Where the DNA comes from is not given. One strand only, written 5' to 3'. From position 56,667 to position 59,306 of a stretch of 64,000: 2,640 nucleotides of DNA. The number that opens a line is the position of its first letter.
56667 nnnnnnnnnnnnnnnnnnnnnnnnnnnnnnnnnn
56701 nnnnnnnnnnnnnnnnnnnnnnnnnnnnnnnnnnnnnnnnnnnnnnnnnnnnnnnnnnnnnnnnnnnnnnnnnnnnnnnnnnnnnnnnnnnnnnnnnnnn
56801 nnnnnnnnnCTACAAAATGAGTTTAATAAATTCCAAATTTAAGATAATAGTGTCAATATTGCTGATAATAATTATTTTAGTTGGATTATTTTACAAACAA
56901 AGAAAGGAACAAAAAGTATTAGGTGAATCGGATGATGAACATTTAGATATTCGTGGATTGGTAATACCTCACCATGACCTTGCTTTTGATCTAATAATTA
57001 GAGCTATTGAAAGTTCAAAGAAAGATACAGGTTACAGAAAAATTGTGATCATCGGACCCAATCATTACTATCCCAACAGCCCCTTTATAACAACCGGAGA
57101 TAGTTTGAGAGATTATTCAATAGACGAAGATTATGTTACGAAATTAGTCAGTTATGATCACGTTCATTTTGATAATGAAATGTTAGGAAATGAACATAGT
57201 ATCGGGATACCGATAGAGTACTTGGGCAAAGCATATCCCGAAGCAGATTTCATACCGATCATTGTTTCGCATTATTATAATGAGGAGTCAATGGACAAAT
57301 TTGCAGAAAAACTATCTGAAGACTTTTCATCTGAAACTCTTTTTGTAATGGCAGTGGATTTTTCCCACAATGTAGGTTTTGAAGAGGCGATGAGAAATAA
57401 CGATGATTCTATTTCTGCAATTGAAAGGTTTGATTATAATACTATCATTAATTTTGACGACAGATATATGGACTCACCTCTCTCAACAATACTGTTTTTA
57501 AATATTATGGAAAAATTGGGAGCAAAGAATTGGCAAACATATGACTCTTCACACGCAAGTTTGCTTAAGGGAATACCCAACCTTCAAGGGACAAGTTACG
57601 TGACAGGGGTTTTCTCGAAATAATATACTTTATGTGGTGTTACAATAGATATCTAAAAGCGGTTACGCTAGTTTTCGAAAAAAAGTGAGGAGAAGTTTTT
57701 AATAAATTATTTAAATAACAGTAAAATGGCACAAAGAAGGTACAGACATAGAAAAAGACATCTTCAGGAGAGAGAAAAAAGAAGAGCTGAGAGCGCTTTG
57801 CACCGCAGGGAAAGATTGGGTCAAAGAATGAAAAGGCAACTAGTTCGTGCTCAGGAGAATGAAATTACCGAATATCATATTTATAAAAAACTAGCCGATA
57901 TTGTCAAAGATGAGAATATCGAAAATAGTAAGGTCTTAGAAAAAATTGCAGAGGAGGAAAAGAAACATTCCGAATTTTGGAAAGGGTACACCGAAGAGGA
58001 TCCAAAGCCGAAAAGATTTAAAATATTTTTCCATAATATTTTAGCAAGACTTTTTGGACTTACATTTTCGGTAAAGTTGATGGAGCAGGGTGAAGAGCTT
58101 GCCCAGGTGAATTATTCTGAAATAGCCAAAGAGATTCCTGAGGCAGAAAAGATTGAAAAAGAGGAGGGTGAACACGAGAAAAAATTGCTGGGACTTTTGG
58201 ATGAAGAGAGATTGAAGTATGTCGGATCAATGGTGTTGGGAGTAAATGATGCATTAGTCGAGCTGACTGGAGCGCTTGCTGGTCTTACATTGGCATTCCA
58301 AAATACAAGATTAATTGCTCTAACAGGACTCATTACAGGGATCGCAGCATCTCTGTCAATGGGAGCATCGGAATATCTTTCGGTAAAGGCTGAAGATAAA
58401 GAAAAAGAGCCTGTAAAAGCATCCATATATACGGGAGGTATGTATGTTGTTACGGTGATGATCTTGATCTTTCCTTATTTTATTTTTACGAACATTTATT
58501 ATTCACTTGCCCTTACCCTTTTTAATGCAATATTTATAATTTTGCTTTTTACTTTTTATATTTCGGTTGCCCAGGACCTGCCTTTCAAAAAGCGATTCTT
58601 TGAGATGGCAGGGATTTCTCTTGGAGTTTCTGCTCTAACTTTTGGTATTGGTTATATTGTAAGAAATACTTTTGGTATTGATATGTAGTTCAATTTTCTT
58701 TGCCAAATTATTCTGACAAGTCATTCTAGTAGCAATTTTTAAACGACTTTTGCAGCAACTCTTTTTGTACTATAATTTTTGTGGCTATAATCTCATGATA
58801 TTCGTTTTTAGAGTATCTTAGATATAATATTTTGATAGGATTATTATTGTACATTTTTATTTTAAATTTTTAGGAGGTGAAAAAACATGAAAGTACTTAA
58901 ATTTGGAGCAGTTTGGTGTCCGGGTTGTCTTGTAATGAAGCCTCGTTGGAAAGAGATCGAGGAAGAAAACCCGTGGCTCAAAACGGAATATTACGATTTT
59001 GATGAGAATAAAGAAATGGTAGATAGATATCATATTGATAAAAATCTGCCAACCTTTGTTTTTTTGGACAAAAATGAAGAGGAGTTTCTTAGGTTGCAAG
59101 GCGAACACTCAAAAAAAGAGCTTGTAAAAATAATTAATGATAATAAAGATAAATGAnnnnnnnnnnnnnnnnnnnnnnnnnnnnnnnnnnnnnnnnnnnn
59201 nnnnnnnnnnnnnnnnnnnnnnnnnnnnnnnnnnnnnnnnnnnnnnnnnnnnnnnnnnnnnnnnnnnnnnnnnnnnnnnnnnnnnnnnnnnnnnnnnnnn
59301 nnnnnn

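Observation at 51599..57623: Thioester-less alpha-2-macroglobulin-like giant protein paired with a MEMO1-family gene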

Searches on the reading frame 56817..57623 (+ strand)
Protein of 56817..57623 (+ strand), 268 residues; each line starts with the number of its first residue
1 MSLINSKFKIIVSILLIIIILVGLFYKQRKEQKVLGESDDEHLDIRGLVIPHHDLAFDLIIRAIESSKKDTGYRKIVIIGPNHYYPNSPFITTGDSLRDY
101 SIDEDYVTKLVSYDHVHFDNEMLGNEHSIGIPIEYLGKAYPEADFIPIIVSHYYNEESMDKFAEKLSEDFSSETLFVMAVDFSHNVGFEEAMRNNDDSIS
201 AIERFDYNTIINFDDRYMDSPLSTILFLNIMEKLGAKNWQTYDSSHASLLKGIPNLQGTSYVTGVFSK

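Call 3: search_protein_families(library=pfam, proteins=[window:56817-57623:+], max_evalue=0.01)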
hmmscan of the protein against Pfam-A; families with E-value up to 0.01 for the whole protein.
window:56817-57623:+ (268 aa): 1 family
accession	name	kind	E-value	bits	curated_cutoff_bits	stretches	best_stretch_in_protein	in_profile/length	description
PF01875.22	Memo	-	2.6e-15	56.8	27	1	38-245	26-252/269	Memo-like protein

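Call 4: search_protein_families(library=ncbifam, proteins=[window:56817-57623:+], max_evalue=0.01)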
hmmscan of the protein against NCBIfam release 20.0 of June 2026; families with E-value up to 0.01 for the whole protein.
window:56817-57623:+ (268 aa): 2 families
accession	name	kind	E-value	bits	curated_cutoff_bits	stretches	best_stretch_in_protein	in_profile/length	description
TIGR04336.1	AmmeMemoSam_B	hypoth_equivalog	3.4e-17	62.6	26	1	41-241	33-246/270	AmmeMemoRadiSam system protein B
NF001987.0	PRK00782.1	equivalog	4.9e-11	42.4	295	1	33-211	25-208/267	MEMO1 family protein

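Call 8: find_homologous_proteins(query=window:56817-57623:+, max_evalue=0.00001)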
Query window:56817-57623:+ (268 aa): 27 proteins with E <= 0.00001 among 978 candidates.
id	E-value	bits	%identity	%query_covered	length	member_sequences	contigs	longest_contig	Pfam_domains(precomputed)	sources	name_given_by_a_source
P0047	6.3e-173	591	100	100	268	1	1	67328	PF01875.23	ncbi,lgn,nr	ncbi:AmmeMemoRadiSam system protein B [Candidatus Woesebacteria bacterium]|nr:AmmeMemoRadiSam system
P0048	5.2e-106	372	63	100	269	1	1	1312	PF01875.23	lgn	-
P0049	4.5e-102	359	61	100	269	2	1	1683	PF01875.23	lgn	-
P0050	2.3e-83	298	52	99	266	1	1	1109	PF01875.23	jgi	-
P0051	3.0e-80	288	53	90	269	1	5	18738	PF01875.23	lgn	-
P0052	4.2e-74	268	48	98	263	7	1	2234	PF01875.23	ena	-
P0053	3.2e-72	261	48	92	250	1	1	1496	PF01875.23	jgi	jgi:AmmeMemoRadiSam system protein B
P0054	2.0e-71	259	48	95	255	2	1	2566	PF01875.23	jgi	-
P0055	9.0e-56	207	41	96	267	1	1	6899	PF01875.23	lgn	-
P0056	6.2e-51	192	40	88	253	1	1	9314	PF01875.23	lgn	-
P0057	2.7e-50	189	38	97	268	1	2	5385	PF01875.23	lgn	-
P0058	1.8e-49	187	40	95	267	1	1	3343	PF01875.23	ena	-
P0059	2.3e-49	186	36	97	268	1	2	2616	PF01875.23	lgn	-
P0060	8.4e-48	181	38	97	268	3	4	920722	PF01875.23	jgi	jgi:AmmeMemoRadiSam system protein B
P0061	1.3e-47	181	36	94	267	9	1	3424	PF01875.23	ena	-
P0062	1.8e-47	180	36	94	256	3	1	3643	PF01875.23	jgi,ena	jgi:AmmeMemoRadiSam system protein B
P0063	4.6e-47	179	38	97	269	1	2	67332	PF01875.23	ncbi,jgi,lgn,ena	-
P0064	4.2e-46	176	41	94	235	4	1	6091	PF01875.23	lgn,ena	-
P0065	5.7e-41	159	38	83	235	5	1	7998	PF01875.23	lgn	-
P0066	2.2e-40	157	38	83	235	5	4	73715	PF01875.23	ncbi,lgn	-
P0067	2.4e-40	157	37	83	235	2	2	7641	PF01875.23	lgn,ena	-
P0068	6.7e-40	155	36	84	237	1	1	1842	PF01875.23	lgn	-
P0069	1.8e-39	154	34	95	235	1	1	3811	PF01875.23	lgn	-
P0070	2.0e-38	151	45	61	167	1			PF01875.23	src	-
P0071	8.5e-37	145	35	84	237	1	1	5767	PF01875.23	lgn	-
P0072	7.9e-20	90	31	80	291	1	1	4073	PF01875.23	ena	-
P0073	1.1e-14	73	31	70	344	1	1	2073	PF01875.23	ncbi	-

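Call 12: find_related_loci(query=A2, collection=metagenome_contigs, flank=10000)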
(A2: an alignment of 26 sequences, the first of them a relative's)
Query A2 (268 aa) in metagenome_contigs; peptide patterns used: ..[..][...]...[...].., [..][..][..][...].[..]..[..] (x = any residue, [..] = any of these).
395 stretches matched a pattern; 131 encode a relative of the query (tblastn E <= 1e-3); the best 80 are kept; 80 distinct loci.
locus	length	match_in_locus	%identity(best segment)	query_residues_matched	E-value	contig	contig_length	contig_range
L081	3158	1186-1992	59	1-268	3e-108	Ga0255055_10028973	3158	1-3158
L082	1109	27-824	52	4-268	5e-97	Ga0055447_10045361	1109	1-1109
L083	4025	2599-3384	48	7-268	1e-78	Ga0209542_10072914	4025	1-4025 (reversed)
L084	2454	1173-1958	48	7-268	2e-80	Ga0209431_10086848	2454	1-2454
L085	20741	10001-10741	47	22-267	9e-77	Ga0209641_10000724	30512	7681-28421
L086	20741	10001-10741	47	22-267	9e-77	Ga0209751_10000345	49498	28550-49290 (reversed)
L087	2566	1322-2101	48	9-268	4e-78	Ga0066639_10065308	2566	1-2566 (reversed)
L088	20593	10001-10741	47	22-267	2e-75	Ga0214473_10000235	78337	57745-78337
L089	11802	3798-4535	48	25-268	4e-75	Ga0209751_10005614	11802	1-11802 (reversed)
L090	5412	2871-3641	42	12-268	1e-69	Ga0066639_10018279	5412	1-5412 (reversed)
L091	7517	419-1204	35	5-267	2e-55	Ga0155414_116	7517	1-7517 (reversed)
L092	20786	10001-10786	35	5-267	2e-55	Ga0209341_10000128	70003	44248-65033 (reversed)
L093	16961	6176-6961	35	5-267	2e-55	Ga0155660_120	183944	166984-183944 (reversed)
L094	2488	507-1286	37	8-266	2e-53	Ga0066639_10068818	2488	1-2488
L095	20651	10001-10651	40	41-267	8e-51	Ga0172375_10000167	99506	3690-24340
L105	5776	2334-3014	32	26-262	9e-29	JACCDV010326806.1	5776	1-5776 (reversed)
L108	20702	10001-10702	29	28-268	9e-28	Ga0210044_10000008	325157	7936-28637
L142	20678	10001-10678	27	44-267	2e-17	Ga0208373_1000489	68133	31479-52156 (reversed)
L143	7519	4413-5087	28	45-268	2e-17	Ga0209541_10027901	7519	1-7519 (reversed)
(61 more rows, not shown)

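Call 18: search_protein_families(library=pfam, proteins=[L105:2130-3905:+, L143:2464-4215:+, L108:3723-4352:+, L142:9219-9776:+, L142:7645-9177:+, L142:13624-14481:+], max_evalue=0.01)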
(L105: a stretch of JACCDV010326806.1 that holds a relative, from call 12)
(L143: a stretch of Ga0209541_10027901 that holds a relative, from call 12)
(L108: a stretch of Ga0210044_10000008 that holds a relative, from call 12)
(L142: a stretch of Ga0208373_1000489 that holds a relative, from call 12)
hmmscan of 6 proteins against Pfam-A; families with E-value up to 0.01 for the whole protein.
L105:2130-3905:+ (592 aa): 2 families
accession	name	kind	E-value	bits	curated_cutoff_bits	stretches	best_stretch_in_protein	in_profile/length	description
PF09587.15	PGA_cap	-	3.8e-34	118.8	27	1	443-522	176-255/255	Bacterial capsule synthesis protein PGA_cap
PF01875.22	Memo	-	3.8e-24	85.8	27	1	94-248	52-214/269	Memo-like protein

L143:2464-4215:+ (584 aa): 0 families

L108:3723-4352:+ (210 aa): 4 families
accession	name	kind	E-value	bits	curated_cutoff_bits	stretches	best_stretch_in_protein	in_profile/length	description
PF04542.20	Sigma70_r2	-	4.3e-17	62.1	24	1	52-121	1-71/71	Sigma-70 region 2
PF08281.18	Sigma70_r4_2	-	6.8e-10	38.9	25.7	1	151-201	3-53/54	Sigma-70, region 4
PF04545.22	Sigma70_r4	-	1e-06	28.6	24.1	1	155-201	1-47/50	Sigma-70, region 4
PF07638.17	Sigma70_ECF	-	8.2e-05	23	21.1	1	46-195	16-172/185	ECF sigma factor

L142:9219-9776:+ (186 aa): 1 family
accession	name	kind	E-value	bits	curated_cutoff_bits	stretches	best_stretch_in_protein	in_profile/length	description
PF02674.22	Colicin_V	-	1.4e-23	83.9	29.3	1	12-159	1-142/144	Colicin V production protein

L142:7645-9177:+ (511 aa): 5 families
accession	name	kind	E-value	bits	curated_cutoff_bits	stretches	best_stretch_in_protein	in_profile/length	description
PF09334.17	tRNA-synt_1g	-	1.9e-100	336.9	20.1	2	140-366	163-390/391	tRNA synthetases class I (M)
PF00133.28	tRNA-synt_1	-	1.6e-27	96.8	22.7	2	5-220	22-244/414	tRNA synthetases class I (I, L, M and V)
PF01406.26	tRNA-synt_1e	-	9.1e-13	48.7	27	2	291-333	240-283/301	tRNA synthetases class I (C) catalytic domain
PF08264.19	Anticodon_1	-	5.8e-05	23.4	25.1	1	392-475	8-94/148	Anticodon-binding domain of tRNA ligase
PF01921.24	tRNA-synt_1f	-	0.0063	15.9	27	0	298-332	277-311/360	tRNA synthetases class I (K)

L142:13624-14481:+ (286 aa): 1 family
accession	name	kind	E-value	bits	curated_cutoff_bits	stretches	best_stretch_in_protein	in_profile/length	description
PF01026.27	TatD_DNase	-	3.1e-75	253.3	27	1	4-278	1-252/253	TatD related DNase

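Call 35: predict_structure(alignment_id=A2)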
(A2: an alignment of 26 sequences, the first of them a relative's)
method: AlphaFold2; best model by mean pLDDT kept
length: 268 residues; sequences in the alignment: 26
mean_pLDDT: 90.5   pTM: 0.82
mean pLDDT of the five models: 90.5, 89.5, 89.1, 88.9, 88.7
residues with pLDDT >= 90: 200; 70-90: 48; 50-70: 12; < 50: 8
segments of 3 or more residues with pLDDT < 50: 32-39
pLDDT, mean of each block of 10 residues (from residue 1): 70 91 76 46 86 97 89 93 90 94 94 90 95 96 96 89 88 93 97 98 98 96 97 96 97 95 97
secondary structure, 60 per line:
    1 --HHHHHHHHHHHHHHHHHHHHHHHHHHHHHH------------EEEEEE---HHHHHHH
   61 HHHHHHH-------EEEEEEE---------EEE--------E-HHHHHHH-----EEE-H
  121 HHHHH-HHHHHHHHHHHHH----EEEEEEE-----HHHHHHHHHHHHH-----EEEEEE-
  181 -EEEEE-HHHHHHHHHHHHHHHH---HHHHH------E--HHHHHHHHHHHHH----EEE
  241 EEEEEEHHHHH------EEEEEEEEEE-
elements in order: H3-32 E45-50 H54-67 E75-81 E91-93 H104-110 E116-118 H120-125 H127-139 E144-150 H156-168 E174-179 E182-186 H188-203 H207-211 H221-233 E238-246 H247-251 E258-267

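Call 37: fold_search(model_id=the predicted structure, library=pdb)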
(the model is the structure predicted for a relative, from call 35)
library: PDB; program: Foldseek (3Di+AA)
matches with E <= 10: 362; with E <= 0.001: 30
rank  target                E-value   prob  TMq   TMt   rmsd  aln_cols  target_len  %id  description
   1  3bcz_C                1.7e-10  1.00  0.69  0.64   3.7       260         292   19  Crystal structure of Memo (released 2007-11-27)
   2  7kq8_A                1.7e-10  1.00  0.67  0.62   3.6       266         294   18  Structure of iron bound MEMO1 (released 2021-11-17)
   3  7l5c_D                1.8e-10  1.00  0.69  0.64   3.6       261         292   18  Structure of copper bound MEMO1 (released 2022-01-19)
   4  7m8h_A                1.9e-10  1.00  0.69  0.63   3.5       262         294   19  Structure of Memo1 C244S metal binding site mutant at 1.75A (released 2022-04-06)
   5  3bcz_A                2.6e-10  1.00  0.70  0.64   3.8       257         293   19  Crystal structure of Memo (released 2007-11-27)
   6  5hee_A                3.3e-09  1.00  0.58  0.60   5.4       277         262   11  Crystal structure of the TK2203 protein (released 2016-06-29)
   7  3vsg_A                7.0e-08  1.00  0.60  0.60   4.8       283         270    9  Crystal structure of iron free 1,6-APD, 2-Animophenol-1,6-Dioxygenase (released 2013-01-16)
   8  7txy_E                1.8e-07  1.00  0.60  0.58   5.3       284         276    7  Crystal structure of the 2-Aminophenol 1,6-dioxygenase from the ARO bacterial microcompartment of Micromonospora rosar (released 2023-02-15)
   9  8ihg_B                1.9e-07  1.00  0.63  0.62   4.1       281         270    8  Crystal structure of aminophenol dioxygenase from Pseudomonas species AP-3 (released 2024-02-28)
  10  9j2l_B                1.9e-07  1.00  0.56  0.57   5.9       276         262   15  4,5-DOPA-extradiol-dioxygenase from Mirabilis jalapa (released 2025-08-13)
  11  8in2_A                3.9e-07  1.00  0.55  0.56   6.1       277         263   14  4,5-DOPA-extradiol-dioxygenase from Beta vulgaris (released 2024-04-24)
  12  7txy_C                3.9e-07  1.00  0.51  0.50   6.1       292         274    8  Crystal structure of the 2-Aminophenol 1,6-dioxygenase from the ARO bacterial microcompartment of Micromonospora rosar (released 2023-02-15)
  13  7txy_A                3.9e-07  1.00  0.50  0.49   6.3       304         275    8  Crystal structure of the 2-Aminophenol 1,6-dioxygenase from the ARO bacterial microcompartment of Micromonospora rosar (released 2023-02-15)
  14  3wra_B                6.0e-07  1.00  0.52  0.37   5.9       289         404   12  Crystal structure of the desB-Gallate complex exposed to Aerobic Atomosphere (released 2014-04-30)
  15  3wpm_A                7.6e-07  1.00  0.49  0.35   6.3       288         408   13  Crystal structure of the anaerobic DesB-gallate complex by co-crystallization (released 2014-04-30)
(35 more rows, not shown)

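Call 38: search_solved_structures(query=A2, max_evalue=0.01, show_alignments=2)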
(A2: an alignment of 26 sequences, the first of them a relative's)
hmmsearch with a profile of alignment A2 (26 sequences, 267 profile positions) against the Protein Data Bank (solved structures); distinct sequences matched with E-value up to 0.01: 3.
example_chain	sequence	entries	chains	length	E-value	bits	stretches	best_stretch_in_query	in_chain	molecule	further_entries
7m8h_A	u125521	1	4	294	9.3e-07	31.6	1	36-183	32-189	Protein MEMO1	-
3bcz_A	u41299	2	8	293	9.5e-07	31.6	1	36-183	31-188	Protein MEMO1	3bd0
7kq8_A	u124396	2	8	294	9.6e-07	31.6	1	36-183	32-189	Protein MEMO1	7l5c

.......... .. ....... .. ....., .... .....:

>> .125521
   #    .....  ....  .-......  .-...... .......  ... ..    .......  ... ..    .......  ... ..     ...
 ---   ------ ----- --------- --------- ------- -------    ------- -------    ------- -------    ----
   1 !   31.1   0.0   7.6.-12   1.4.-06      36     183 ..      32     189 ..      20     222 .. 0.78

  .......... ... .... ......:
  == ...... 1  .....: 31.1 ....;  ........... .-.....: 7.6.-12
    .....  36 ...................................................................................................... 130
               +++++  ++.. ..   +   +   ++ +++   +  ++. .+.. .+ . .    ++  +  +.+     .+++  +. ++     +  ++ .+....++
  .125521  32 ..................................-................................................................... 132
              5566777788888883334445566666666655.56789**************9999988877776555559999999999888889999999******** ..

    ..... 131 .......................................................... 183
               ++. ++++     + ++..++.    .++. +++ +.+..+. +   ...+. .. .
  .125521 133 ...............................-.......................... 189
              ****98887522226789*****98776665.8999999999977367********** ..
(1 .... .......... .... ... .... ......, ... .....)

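Call 73: search_protein_representatives(alignment_id=A2)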
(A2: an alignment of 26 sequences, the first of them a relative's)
Query: 26 sequences, 267 profile positions. Proteins with E-value up to 0.001 (for the whole library): 7265; up to 1e-10: 3282; up to 1e-30: 989. The best 150 are listed.
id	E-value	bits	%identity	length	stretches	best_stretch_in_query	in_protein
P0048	1.6e-110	385.0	-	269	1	2-267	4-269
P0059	1.5e-108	378.5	-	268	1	1-266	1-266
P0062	2.4e-94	332.0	-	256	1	1-266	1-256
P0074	6.4e-90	317.5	-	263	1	1-266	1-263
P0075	3.0e-88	312.0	-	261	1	4-266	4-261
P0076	5.3e-88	311.2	-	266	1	5-266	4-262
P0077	1.6e-87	309.6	-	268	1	12-266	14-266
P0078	4.6e-85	301.5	-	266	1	5-266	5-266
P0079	5.8e-85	301.2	-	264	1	10-265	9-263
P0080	7.0e-85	301.0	-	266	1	4-266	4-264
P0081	3.1e-84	298.8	-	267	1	7-264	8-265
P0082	6.4e-83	294.5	-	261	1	1-266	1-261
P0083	6.5e-83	294.5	-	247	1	31-265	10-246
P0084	2.5e-82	292.6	-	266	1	1-267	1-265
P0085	7.0e-82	291.1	-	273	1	6-266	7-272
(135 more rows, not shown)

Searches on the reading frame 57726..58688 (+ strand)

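Call 3: search_protein_families(library=pfam, proteins=[window:57726-58688:+], max_evalue=0.01)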
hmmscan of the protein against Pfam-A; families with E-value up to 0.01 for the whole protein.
window:57726-58688:+ (320 aa): 3 families
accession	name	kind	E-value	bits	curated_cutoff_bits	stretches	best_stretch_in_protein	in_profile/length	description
PF01988.24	VIT1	-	3e-13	50.5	28.1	2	168-224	3-60/214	VIT family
PF02915.23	Rubrerythrin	-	0.00031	21.5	22.8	1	39-153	3-117/137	Rubrerythrin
PF07690.21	MFS_1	-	0.0094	15.3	33.4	0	182-281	71-174/347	Major Facilitator Superfamily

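Call 4: search_protein_families(library=ncbifam, proteins=[window:57726-58688:+], max_evalue=0.01)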
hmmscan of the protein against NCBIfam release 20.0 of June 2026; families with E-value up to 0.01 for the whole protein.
window:57726-58688:+ (320 aa): 1 family
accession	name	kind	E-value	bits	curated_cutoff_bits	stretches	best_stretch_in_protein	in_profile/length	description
NF045676.1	FeExpMbfA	equivalog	1.4e-06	28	450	1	133-291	147-298/318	iron exporter MbfA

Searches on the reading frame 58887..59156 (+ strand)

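Call 3: search_protein_families(library=pfam, proteins=[window:58887-59156:+], max_evalue=0.01)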
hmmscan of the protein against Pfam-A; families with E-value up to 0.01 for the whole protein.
window:58887-59156:+ (89 aa): 4 families
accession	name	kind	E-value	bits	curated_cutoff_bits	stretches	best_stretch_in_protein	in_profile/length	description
PF00085.26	Thioredoxin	-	5.6e-11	42.8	23.5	1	3-84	22-102/103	Thioredoxin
PF14595.12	Thioredoxin_9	-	2.1e-10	41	25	1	2-67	44-111/129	Thioredoxin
PF13098.12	Thioredoxin_2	-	9.7e-07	29.5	27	1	4-82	10-103/104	Thioredoxin-like domain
PF13905.12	Thioredoxin_8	-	0.00037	21.2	27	0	21-65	50-93/94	Thioredoxin-like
